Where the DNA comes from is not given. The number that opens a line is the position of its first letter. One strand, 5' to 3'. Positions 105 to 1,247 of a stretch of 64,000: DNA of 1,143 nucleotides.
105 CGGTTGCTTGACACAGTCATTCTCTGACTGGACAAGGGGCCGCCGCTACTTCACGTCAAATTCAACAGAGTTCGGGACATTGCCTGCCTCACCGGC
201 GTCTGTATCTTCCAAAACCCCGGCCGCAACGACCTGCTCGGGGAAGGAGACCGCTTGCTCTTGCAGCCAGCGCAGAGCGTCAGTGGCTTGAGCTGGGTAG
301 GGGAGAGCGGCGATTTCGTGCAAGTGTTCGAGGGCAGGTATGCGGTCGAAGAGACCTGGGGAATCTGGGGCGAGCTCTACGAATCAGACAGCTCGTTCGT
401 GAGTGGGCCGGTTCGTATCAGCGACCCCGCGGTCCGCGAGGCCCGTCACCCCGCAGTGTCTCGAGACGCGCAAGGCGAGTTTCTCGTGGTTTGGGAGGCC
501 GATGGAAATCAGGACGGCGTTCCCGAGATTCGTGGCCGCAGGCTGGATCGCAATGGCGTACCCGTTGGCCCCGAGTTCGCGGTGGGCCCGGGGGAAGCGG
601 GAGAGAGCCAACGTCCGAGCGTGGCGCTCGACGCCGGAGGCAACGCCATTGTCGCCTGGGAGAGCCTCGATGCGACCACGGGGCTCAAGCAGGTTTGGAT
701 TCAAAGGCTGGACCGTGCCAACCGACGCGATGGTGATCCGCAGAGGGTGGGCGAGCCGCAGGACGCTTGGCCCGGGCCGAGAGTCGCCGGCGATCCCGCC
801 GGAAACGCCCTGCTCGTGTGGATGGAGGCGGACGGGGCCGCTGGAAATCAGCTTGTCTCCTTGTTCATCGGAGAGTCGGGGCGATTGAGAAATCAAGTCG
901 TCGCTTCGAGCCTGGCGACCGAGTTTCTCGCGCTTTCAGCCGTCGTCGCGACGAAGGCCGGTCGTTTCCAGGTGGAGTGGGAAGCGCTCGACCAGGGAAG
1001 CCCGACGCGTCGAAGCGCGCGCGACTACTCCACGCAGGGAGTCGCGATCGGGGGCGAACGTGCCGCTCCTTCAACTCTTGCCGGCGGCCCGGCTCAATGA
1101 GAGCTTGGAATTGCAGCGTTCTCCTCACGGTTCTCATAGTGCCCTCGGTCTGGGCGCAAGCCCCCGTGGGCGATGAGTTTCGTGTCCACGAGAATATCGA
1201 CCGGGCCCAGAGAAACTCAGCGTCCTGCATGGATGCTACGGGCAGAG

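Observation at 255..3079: Two translationally coupled paralogous secreted repeat proteins with an unrecognised 45-50 aa repeat and a duplicated Cys-bounded C-terminal domain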

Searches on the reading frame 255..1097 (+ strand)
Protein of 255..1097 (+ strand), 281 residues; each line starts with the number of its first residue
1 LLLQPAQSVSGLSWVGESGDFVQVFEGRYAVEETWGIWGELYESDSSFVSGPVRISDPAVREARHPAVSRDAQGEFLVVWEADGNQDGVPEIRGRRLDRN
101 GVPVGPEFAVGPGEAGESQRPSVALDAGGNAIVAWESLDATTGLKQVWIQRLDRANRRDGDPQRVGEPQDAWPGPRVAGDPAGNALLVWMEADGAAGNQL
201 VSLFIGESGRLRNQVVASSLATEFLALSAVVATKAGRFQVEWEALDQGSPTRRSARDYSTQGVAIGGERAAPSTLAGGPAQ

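Call 4: search_protein_families(library=pfam, proteins=[window:255-1097:+], max_evalue=10)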
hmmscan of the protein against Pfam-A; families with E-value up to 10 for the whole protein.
window:255-1097:+ (281 aa): 1 family
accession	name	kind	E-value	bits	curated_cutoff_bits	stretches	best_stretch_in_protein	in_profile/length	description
PF03958.22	Secretin_N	-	0.19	12.4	28.2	0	114-156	26-67/69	Bacterial type II/III secretion system short domain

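Call 5: search_protein_families(library=ncbifam, proteins=[window:255-1097:+], max_evalue=10)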
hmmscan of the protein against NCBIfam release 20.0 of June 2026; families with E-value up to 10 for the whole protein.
window:255-1097:+ (281 aa): 0 families

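Call 50: list_cluster_members(proteins=[P0001, window:255-1097:+])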
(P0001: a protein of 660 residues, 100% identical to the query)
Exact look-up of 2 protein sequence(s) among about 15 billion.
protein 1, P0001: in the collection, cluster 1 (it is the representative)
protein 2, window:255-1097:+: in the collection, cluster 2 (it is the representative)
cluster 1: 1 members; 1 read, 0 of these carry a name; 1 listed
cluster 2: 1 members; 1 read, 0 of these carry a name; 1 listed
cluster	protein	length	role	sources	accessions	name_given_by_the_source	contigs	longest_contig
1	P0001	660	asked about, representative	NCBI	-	-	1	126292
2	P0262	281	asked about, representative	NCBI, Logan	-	-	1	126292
